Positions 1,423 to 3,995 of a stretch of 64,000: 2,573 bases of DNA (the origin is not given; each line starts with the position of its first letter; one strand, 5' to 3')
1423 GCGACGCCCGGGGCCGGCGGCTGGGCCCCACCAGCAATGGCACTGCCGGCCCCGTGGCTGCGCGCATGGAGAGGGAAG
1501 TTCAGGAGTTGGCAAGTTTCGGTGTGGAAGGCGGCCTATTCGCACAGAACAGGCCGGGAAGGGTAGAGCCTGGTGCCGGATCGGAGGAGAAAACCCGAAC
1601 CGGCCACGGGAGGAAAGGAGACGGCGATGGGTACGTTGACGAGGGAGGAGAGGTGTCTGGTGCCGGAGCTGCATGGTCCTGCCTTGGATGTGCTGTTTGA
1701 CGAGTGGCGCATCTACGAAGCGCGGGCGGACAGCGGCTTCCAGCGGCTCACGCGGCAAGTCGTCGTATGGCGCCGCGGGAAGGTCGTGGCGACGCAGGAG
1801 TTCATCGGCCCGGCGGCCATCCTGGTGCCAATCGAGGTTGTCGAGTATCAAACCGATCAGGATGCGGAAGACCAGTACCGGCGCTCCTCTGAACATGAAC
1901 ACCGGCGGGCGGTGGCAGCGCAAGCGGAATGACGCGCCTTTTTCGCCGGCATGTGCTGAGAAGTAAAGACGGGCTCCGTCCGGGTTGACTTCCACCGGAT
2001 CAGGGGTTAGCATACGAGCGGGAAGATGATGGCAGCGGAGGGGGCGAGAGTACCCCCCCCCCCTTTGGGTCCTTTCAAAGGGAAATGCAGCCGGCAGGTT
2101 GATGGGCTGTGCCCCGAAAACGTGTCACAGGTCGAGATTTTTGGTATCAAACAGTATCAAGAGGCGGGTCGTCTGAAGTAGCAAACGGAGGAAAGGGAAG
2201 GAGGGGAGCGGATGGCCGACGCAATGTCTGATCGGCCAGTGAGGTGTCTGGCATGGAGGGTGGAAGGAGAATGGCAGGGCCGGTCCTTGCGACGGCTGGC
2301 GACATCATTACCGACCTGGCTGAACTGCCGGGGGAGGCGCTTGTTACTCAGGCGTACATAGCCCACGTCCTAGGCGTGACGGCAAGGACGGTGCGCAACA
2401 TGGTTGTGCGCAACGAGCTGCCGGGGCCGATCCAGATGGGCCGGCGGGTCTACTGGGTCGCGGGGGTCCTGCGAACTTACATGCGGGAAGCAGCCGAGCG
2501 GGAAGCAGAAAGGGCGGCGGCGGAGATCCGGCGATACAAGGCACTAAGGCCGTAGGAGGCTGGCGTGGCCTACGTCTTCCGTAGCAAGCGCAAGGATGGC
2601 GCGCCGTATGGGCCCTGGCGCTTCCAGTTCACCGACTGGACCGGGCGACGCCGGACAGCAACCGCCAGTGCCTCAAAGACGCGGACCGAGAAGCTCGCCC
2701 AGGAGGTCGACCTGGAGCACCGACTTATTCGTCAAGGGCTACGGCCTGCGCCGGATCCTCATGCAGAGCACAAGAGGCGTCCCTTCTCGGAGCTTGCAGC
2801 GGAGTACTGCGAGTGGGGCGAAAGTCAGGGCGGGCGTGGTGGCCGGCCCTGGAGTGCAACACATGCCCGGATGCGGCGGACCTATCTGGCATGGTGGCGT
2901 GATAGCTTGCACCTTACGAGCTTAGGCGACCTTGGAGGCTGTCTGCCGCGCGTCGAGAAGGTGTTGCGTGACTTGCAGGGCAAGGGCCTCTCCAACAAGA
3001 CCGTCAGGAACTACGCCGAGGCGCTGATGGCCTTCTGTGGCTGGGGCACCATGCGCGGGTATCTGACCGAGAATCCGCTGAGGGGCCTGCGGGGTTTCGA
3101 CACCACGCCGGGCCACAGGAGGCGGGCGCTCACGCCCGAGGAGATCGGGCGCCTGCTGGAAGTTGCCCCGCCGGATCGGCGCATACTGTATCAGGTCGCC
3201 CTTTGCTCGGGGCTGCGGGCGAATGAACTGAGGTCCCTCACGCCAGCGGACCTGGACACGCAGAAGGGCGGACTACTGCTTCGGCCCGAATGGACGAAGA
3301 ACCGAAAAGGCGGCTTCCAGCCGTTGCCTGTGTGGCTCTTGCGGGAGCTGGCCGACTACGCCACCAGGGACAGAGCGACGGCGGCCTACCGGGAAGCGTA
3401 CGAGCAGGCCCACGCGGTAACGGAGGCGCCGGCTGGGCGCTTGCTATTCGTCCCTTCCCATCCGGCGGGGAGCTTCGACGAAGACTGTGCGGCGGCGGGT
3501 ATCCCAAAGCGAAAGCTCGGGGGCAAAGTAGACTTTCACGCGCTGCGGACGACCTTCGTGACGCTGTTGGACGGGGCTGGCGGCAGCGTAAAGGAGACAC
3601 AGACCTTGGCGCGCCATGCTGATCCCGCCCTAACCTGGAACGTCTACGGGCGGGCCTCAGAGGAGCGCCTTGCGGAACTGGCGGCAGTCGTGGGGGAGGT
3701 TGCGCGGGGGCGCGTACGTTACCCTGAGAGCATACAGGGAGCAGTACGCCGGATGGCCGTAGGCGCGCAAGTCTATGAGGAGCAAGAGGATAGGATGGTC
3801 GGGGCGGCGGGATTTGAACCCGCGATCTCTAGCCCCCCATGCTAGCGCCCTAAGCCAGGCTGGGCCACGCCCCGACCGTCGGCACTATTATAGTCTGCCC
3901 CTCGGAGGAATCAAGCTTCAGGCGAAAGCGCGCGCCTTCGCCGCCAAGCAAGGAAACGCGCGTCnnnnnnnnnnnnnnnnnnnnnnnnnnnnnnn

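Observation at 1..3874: Compact tRNA-Pro-integrated element that looks like a phage satellite with RNA-rich control regions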

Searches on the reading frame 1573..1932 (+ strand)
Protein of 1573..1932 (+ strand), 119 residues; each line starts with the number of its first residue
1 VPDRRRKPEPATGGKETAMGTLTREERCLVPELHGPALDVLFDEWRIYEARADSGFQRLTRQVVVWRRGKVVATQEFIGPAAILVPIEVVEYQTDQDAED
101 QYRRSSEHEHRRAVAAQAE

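Call 7: search_protein_families(library=pfam, proteins=[window:1573-1932:+], max_evalue=0.1)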
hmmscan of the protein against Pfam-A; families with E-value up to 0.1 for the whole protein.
window:1573-1932:+ (119 aa): 0 families

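Call 8: search_protein_families(library=phrogs, proteins=[window:1573-1932:+], max_evalue=0.1)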
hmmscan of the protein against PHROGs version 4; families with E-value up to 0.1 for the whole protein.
window:1573-1932:+ (119 aa): 0 families

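Call 31: search_protein_families(library=ncbifam, proteins=[window:1573-1929:+], max_evalue=1)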
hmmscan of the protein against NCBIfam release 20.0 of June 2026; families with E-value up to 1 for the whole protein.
window:1573-1929:+ (119 aa): 0 families

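Call 89: search_protein_families(library=phrogs, proteins=[L027:5107-5958:+, L027:7148-7495:+, L027:7679-8485:+, L027:8485-8973:+, L027:8973-9683:+, L027:11447-13873:+, L027:13894-14574:+, L027:14579-15334:+, L027:15494-16069:+, L027:16154-16822:+], max_evalue=0.01)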
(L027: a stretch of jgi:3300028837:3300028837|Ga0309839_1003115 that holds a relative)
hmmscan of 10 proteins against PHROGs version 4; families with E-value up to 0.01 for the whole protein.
L027:5107-5958:+ (284 aa): 0 families

L027:7148-7495:+ (116 aa): 0 families

L027:7679-8485:+ (269 aa): 0 families

L027:8485-8973:+ (163 aa): 0 families

L027:8973-9683:+ (237 aa): 0 families

L027:11447-13873:+ (809 aa): 17 families
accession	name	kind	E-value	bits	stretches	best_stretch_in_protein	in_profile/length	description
phrog_864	-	DNA, RNA and nucleotide metabolism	3.3e-64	218.9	1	397-784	234-631/1064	DNA primase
phrog_6088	-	DNA, RNA and nucleotide metabolism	3.2e-58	198.8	2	443-780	425-765/772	DNA primase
phrog_1156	-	DNA, RNA and nucleotide metabolism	1.1e-50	174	1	437-789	465-836/855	DNA primase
phrog_1829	-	DNA, RNA and nucleotide metabolism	4.6e-44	151.7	1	431-788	412-765/772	DNA primase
phrog_2478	-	DNA, RNA and nucleotide metabolism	1.6e-30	106.9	1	449-781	507-843/854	DNA polymerase/primase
phrog_7601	-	unknown function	6.9e-30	105.4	1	505-755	3-250/289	-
phrog_16213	-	DNA, RNA and nucleotide metabolism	2.4e-16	60.2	1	446-719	311-586/732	DNA primase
phrog_239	-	DNA, RNA and nucleotide metabolism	1.7e-15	58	1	38-332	43-322/801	DNA primase/helicase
phrog_47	-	DNA, RNA and nucleotide metabolism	4.6e-13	49.6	1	200-310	222-324/947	DNA primase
phrog_849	-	DNA, RNA and nucleotide metabolism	6e-10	39.7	1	209-304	235-330/435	DNA primase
phrog_1883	-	DNA, RNA and nucleotide metabolism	7.2e-09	35.5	1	505-740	474-711/756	DNA helicase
phrog_16950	-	DNA, RNA and nucleotide metabolism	6.9e-08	31.8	1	445-750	476-801/843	DNA primase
phrog_1139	-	DNA, RNA and nucleotide metabolism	8.7e-05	21.7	0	12-306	3-273/895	DNA primase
phrog_360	-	DNA, RNA and nucleotide metabolism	0.00078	20.5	1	9-107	3-98/133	DNA primase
phrog_7485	-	unknown function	0.0018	18.3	1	521-584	226-290/430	-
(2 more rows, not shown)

L027:13894-14574:+ (227 aa): 0 families

L027:14579-15334:+ (252 aa): 0 families

L027:15494-16069:+ (192 aa): 0 families

L027:16154-16822:+ (223 aa): 0 families

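Call 104: search_protein_families(library=pfam, proteins=[P0019, P0020, P0017, P0016, P0014, P0013, P0022, P0023, P0025, P0027], max_evalue=10)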
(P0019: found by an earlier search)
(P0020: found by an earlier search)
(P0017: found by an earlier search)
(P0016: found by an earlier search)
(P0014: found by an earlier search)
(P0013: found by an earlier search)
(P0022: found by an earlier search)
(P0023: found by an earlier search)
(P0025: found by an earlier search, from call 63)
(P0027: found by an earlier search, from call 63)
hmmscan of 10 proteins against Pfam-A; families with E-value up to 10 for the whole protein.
P0019 (250 aa): 0 families

P0020 (122 aa): 0 families

P0017 (166 aa): 2 families
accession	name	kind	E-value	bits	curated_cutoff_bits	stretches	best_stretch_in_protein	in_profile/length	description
PF13076.11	Fur_reg_FbpA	-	0.15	12.2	22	1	145-157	20-32/36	Fur-regulated basic protein A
PF13035.11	DUF3896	-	0.33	11.6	25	0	142-164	20-42/61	Protein of unknown function (DUF3896)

P0016 (99 aa): 0 families

P0014 (305 aa): 0 families

P0013 (75 aa): 0 families

P0022 (110 aa): 0 families

P0023 (101 aa): 0 families

P0025 (127 aa): 0 families

P0027 (68 aa): 5 families
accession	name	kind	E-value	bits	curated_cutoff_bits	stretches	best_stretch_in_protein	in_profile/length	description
PF12728.13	HTH_17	-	7e-05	23.5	27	1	6-50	6-49/51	Helix-turn-helix domain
PF07471.18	Phage_Nu1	-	0.00077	19.6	30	1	4-58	5-55/164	Phage DNA packaging protein Nu1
PF13371.12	TPR_9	-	0.026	15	35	1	14-35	25-46/73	Tetratricopeptide repeat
PF13411.12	MerR_1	-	0.031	14.8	21.6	1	5-45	4-44/69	MerR HTH family regulatory protein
PF13551.12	HTH_29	-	0.052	14.1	28.1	1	6-24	17-35/64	Winged helix-turn helix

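Call 117: search_protein_families(library=padloc, proteins=[P0019, P0020, P0017, P0016, P0014, P0013, P0022, P0023, P0025, P0021], max_evalue=0.01)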
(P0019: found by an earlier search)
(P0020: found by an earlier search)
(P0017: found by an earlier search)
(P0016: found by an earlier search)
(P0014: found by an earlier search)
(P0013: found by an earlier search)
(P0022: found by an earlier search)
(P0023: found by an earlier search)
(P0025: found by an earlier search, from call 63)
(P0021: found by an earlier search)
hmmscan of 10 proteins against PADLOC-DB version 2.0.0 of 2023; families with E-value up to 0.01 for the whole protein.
P0019 (250 aa): 0 families

P0020 (122 aa): 0 families

P0017 (166 aa): 0 families

P0016 (99 aa): 0 families

P0014 (305 aa): 0 families

P0013 (75 aa): 0 families

P0022 (110 aa): 0 families

P0023 (101 aa): 0 families

P0025 (127 aa): 0 families

P0021 (334 aa): 0 families

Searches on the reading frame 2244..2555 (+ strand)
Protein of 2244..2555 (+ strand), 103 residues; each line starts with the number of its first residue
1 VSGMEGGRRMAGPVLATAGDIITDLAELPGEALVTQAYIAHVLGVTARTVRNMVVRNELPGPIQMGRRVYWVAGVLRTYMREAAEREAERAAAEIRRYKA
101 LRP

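Call 7: search_protein_families(library=pfam, proteins=[window:2244-2555:+], max_evalue=0.1)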
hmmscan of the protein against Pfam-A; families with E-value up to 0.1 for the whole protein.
window:2244-2555:+ (103 aa): 1 family
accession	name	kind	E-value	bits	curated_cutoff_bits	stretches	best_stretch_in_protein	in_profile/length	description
PF12728.13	HTH_17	-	0.0012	19.5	27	1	35-71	3-38/51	Helix-turn-helix domain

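Call 8: search_protein_families(library=phrogs, proteins=[window:2244-2555:+], max_evalue=0.1)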
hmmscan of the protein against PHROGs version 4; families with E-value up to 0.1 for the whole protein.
window:2244-2555:+ (103 aa): 12 families
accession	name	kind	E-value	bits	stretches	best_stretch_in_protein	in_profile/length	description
phrog_2474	-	transcription regulation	8.5e-06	26.7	1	31-91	46-106/118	MerR-like transcriptional regulator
phrog_66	-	integration and excision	1.5e-05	25.9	1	27-92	87-152/412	excisionase and transcriptional regulator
phrog_57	-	head and packaging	6.6e-05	23.8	1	30-94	9-74/199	terminase small subunit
phrog_597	-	DNA, RNA and nucleotide metabolism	0.00013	23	1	33-94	112-175/200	DNA binding protein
phrog_11967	-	unknown function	0.0008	20.3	1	32-89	14-71/77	-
phrog_28156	-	unknown function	0.0043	18.1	1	26-61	2-37/156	-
phrog_908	-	unknown function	0.0095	16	1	44-103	270-331/361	-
phrog_10045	-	DNA, RNA and nucleotide metabolism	0.016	16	1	33-68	20-55/74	HTH DNA binding protein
phrog_3865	-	unknown function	0.029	15.7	0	31-54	22-45/74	-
phrog_899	-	unknown function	0.069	14.1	1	32-96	98-161/221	-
phrog_9834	-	integration and excision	0.072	14.4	1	30-83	24-77/86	excisionase and transcriptional regulator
phrog_6401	-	DNA, RNA and nucleotide metabolism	0.093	13.6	0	28-64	4-40/64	DNA binding protein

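Call 63: list_cluster_members(proteins=[L017:353-790:+, L017:790-1170:+, L017:1455-1658:+, window:2253-2552:+])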
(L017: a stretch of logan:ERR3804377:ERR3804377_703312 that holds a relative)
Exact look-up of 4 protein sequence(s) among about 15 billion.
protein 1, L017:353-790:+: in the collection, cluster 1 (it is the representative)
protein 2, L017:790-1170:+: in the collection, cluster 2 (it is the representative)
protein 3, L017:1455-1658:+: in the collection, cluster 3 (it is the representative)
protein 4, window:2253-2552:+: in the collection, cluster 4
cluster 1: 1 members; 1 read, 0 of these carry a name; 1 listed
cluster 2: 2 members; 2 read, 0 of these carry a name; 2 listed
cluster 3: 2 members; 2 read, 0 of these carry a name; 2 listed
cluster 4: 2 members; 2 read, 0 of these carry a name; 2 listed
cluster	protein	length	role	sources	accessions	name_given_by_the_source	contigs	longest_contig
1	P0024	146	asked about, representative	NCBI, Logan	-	-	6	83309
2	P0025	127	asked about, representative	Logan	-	-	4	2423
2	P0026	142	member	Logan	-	-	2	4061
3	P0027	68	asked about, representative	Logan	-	-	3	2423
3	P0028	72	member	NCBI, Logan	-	-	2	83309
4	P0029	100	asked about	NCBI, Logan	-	-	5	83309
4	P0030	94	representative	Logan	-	-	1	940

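Call 104: search_protein_families(library=pfam, proteins=[P0025, P0027], max_evalue=10)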
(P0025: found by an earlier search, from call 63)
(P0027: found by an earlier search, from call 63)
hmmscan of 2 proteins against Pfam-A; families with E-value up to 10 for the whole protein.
P0025 (127 aa): 0 families

P0027 (68 aa): 5 families
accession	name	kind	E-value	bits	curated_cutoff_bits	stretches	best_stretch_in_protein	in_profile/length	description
PF12728.13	HTH_17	-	7e-05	23.5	27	1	6-50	6-49/51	Helix-turn-helix domain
PF07471.18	Phage_Nu1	-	0.00077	19.6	30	1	4-58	5-55/164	Phage DNA packaging protein Nu1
PF13371.12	TPR_9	-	0.026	15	35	1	14-35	25-46/73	Tetratricopeptide repeat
PF13411.12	MerR_1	-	0.031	14.8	21.6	1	5-45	4-44/69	MerR HTH family regulatory protein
PF13551.12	HTH_29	-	0.052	14.1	28.1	1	6-24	17-35/64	Winged helix-turn helix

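Call 117: search_protein_families(library=padloc, proteins=[P0025], max_evalue=0.01)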
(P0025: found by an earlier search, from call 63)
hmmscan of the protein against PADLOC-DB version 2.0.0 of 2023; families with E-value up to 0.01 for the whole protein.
P0025 (127 aa): 0 families

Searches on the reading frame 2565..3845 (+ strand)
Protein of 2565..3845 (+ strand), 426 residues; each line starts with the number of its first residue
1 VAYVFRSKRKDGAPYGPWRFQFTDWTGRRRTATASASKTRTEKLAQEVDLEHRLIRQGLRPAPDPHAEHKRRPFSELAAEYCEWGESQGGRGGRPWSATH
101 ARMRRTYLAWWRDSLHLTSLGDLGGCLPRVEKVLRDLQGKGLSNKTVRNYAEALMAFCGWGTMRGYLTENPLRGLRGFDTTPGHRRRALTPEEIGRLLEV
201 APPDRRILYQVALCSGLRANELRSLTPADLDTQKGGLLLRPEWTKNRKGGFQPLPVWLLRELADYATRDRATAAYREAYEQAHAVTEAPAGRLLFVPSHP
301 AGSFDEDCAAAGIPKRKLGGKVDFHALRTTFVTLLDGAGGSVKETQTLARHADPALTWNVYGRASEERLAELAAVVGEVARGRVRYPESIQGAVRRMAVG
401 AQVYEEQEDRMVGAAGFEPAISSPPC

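Call 7: search_protein_families(library=pfam, proteins=[window:2565-3845:+], max_evalue=0.1)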
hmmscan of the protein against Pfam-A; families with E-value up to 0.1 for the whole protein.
window:2565-3845:+ (426 aa): 2 families
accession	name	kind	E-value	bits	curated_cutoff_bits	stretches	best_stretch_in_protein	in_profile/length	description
PF00589.27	Phage_integrase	-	3.7e-10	40.3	27.1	1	188-367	2-171/172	Phage integrase family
PF02899.23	Phage_int_SAM_1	-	0.041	14.6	22.3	0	136-160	7-32/83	Phage integrase, N-terminal SAM-like domain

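Call 8: search_protein_families(library=phrogs, proteins=[window:2565-3845:+], max_evalue=0.1)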
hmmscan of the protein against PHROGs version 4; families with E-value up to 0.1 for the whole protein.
window:2565-3845:+ (426 aa): 4 families
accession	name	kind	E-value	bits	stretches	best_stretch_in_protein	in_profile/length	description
phrog_1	-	integration and excision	2.2e-40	140.5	1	15-378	121-449/611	integrase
phrog_216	-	integration and excision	5.8e-17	62.7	1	146-373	14-233/301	integrase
phrog_7685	-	integration and excision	0.00071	20.2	1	317-379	176-238/240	integrase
phrog_5127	-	integration and excision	0.017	15.6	1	20-251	124-264/355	integrase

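Call 12: find_encoding_contigs(protein=window:2565-3842:+, flank=10000, max_places=10)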
Protein window:2565-3842:+ (426 aa): 1 contig read that carries it; 1 place shown.
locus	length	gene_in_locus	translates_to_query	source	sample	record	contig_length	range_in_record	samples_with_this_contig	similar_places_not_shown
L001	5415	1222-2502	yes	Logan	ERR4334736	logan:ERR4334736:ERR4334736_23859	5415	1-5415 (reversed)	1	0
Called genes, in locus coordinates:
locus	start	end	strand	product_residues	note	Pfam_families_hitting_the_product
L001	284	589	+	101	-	-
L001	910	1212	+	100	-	-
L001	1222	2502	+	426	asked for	PF00589:Phage_integrase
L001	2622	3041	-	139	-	PF01894:YjbQ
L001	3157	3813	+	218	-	PF01135:PCMT, PF13847:Methyltransf_31 (weak), PF13649:Methyltransf_25 (weak)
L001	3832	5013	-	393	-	PF13439:Glyco_transf_4, PF13579:Glyco_trans_4_4, PF13477:Glyco_trans_4_2 (faint), PF00534:Glycos_transf_1, PF13692:Glyco_trans_1_4, PF13524:Glyco_trans_1_2 (weak)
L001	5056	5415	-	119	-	?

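Call 43: find_related_loci(query=window:2565-3842:+, collection=genome_contigs, flank=10000)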
Query window:2565-3842:+ (426 aa) in genome_contigs; peptide patterns used: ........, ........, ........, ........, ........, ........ (x = any residue, [..] = any of these).
91 stretches matched a pattern; 5 encode a relative of the query (tblastn E <= 1e-3); 5 distinct loci.
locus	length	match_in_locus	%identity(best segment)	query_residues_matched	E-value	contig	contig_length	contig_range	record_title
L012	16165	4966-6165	49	1-426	3e-121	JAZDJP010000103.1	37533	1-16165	MAG: Planctomycetota bacterium isolate MEGAHIT-group-0.494 k141_19619784, whole genome shotgun sequence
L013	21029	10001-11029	48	18-378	1e-102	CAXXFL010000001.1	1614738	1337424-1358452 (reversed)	MAG: bacterium isolate 752fb81a-13fd-4ee9-82f2-ea19cd7f7e31 genome assembly, contig: contig_1, whole genome shotgun sequ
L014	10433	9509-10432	47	1-327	1e-86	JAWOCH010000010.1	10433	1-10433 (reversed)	MAG: Candidatus Brocadiia bacterium isolate BLK5-1.bin.168 k191_2143552, whole genome shotgun sequence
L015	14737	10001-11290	39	1-402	3e-77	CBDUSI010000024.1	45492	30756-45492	MAG TPA_asm: uncultured bacterium isolate SRR21487742_binner123_Refined_23 genome assembly, contig: ERZ26661670.199, who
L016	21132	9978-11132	36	1-402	8e-71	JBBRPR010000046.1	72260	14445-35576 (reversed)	MAG: Planctomycetota bacterium isolate La1_metabat2.451 LA1C_B2.451_k141_303996L_72260_cov_18.9968, whole genome shotgun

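Call 52: search_protein_families(library=pfam, proteins=[L013:7602-9407:+, L013:6541-7314:+, L013:5524-6111:+, L016:8158-9375:+, L016:6937-7623:+, L015:7475-9700:+, L015:3559-5196:+, L015:5431-6723:+, L012:2180-4366:+, L014:3908-6226:+], max_evalue=0.01)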
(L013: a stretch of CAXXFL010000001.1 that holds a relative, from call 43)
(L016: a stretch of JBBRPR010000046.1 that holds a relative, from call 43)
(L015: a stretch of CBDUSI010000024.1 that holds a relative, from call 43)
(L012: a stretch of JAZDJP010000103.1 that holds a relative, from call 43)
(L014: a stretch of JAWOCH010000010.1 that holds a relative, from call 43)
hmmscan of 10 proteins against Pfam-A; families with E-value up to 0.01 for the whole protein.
L013:7602-9407:+ (602 aa): 6 families
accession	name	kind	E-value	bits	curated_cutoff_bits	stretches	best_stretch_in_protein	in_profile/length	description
PF13481.12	AAA_25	-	2.4e-14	53.9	27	1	268-445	27-194/195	AAA domain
PF03796.21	DnaB_C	-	4.1e-08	33.3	27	1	261-525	7-254/255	DnaB-like helicase C terminal domain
PF06745.19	ATPase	-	4.2e-05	23.5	26.6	1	268-508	14-208/231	KaiC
PF16793.10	RepB_primase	-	5.5e-05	23.6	24.3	1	10-76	85-157/186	RepB DNA-primase N-terminal domain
PF25199.1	nSTAND_NTPase5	-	0.0014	18.9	34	1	270-318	38-85/145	Novel STAND NTPase 5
PF13191.12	AAA_16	-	0.0049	17.8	32.6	0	271-411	23-149/167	AAA ATPase domain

L013:6541-7314:+ (258 aa): 4 families
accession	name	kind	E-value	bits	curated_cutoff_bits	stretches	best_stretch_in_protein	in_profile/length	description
PF13730.12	HTH_36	-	1.2e-05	25.4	25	1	31-78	7-53/55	Helix-turn-helix domain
PF13545.12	HTH_Crp_2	-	0.00064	20.1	27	1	51-83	23-54/70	Crp-like helix-turn-helix domain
PF01726.22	LexA_DNA_bind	-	0.00071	19.8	23.7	1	50-84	25-60/65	LexA DNA binding domain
PF21984.2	DnaD_N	-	0.0025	18.4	27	1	43-85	28-70/101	DnaD N-terminal domain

L013:5524-6111:+ (196 aa): 3 families
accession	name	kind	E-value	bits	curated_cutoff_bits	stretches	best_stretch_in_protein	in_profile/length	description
PF13518.12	HTH_28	-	0.0012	19.4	25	1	113-153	8-48/52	Helix-turn-helix domain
PF19610.4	DUF6115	-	0.0017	19.1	27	1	88-136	81-129/134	Family of unknown function (DUF6115)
PF00196.25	GerE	-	0.0032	17.5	23.5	1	115-143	15-43/57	Bacterial regulatory proteins, luxR family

L016:8158-9375:+ (406 aa): 2 families
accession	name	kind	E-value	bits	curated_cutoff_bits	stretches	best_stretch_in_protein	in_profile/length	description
PF09250.16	Prim-Pol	-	1.3e-19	71.6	22.8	1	7-148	1-151/158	Bifunctional DNA primase/polymerase, N-terminal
PF18107.7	HTH_ABP1_N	-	0.0056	16.8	22.5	0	19-50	4-35/61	Fission yeast centromere protein N-terminal domain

L016:6937-7623:+ (229 aa): 0 families

L015:7475-9700:+ (742 aa): 0 families

L015:3559-5196:+ (546 aa): 3 families
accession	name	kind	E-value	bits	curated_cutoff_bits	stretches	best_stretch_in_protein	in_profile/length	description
PF03796.21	DnaB_C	-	1.9e-87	293.3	27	1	280-537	1-255/255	DnaB-like helicase C terminal domain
PF00772.26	DnaB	-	2.2e-30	105.2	23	1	106-207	2-103/103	DnaB-like helicase N terminal domain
PF13481.12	AAA_25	-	1.9e-12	47.6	27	1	291-460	25-190/195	AAA domain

L015:5431-6723:+ (431 aa): 2 families
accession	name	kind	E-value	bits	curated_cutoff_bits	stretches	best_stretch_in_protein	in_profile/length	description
PF01343.23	Peptidase_S49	-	1.1e-26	94.1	24.9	1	132-275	5-147/154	Peptidase family S49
PF25145.1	NfeD1b_N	-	0.0002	21.5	40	1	98-171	28-97/189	NfeD1b, N-terminal domain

L012:2180-4366:+ (729 aa): 2 families
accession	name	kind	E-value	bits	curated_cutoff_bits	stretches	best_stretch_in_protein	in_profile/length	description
PF01807.25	Zn_ribbon_DnaG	-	7.3e-17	61.4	24.9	1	49-118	25-93/98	CHC2 zinc finger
PF13148.11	DUF3987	-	3.4e-14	53.3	27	1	453-653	142-363/364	Protein of unknown function (DUF3987)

L014:3908-6226:+ (773 aa): 2 families
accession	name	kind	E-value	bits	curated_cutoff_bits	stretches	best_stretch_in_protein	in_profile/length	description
PF25209.1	Phage_capsid_4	-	5.6e-42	145.3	27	1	471-770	7-262/262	Phage capsid protein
PF10124.15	Mu-like_gpT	-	5.4e-06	26.4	20.1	1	632-698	223-287/289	Mu-like prophage major head subunit gpT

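Call 54: search_protein_families(library=phrogs, proteins=[L014:1077-2138:+, L014:2151-3539:+, L014:3457-3987:+, L014:3908-6226:+, L014:6177-6761:+, L014:6425-6904:+, L014:7673-8353:+, L014:8343-9095:+, L015:7475-9700:+, L015:6674-7249:+], max_evalue=0.001)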
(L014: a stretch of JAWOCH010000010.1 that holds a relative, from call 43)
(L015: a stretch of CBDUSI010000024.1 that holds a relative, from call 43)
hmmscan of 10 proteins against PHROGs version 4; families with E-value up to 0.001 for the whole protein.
L014:1077-2138:+ (354 aa): 0 families

L014:2151-3539:+ (463 aa): 2 families
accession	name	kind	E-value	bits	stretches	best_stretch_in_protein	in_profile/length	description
phrog_240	-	head and packaging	3.9e-37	129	2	333-454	61-180/200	head protein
phrog_7378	-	tail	0.00023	20.8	1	93-172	373-454/736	baseplate protein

L014:3457-3987:+ (177 aa): 0 families

L014:3908-6226:+ (773 aa): 5 families
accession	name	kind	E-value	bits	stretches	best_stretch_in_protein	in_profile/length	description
phrog_4523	-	head and packaging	2.5e-98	331.5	1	286-772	203-643/644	major head and protease protein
phrog_133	-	head and packaging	3.6e-71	241.7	1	293-772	229-667/668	head maturation protease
phrog_29592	-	unknown function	2.4e-21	76.7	1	478-769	590-887/893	-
phrog_26519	-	unknown function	8.6e-16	59.2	1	586-769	11-189/192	-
phrog_371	-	head and packaging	1.7e-08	35.1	0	632-699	238-302/303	major head protein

L014:6177-6761:+ (195 aa): 0 families

L014:6425-6904:+ (160 aa): 0 families

L014:7673-8353:+ (227 aa): 0 families

L014:8343-9095:+ (251 aa): 5 families
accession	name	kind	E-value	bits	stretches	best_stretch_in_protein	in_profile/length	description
phrog_8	-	transcription regulation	2.3e-05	25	1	103-139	81-117/346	transcriptional regulator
phrog_4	-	transcription regulation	0.0002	21.5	1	99-139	137-173/400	transcriptional repressor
phrog_2439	-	transcription regulation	0.0003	20.8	1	102-141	11-50/367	transcriptional regulator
phrog_7950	-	transcription regulation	0.00066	20.7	0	106-134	15-43/68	transcriptional repressor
phrog_4836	-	transcription regulation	0.00097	19.7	0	105-141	82-118/194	CII-like regulator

L015:7475-9700:+ (742 aa): 0 families

L015:6674-7249:+ (192 aa): 0 families
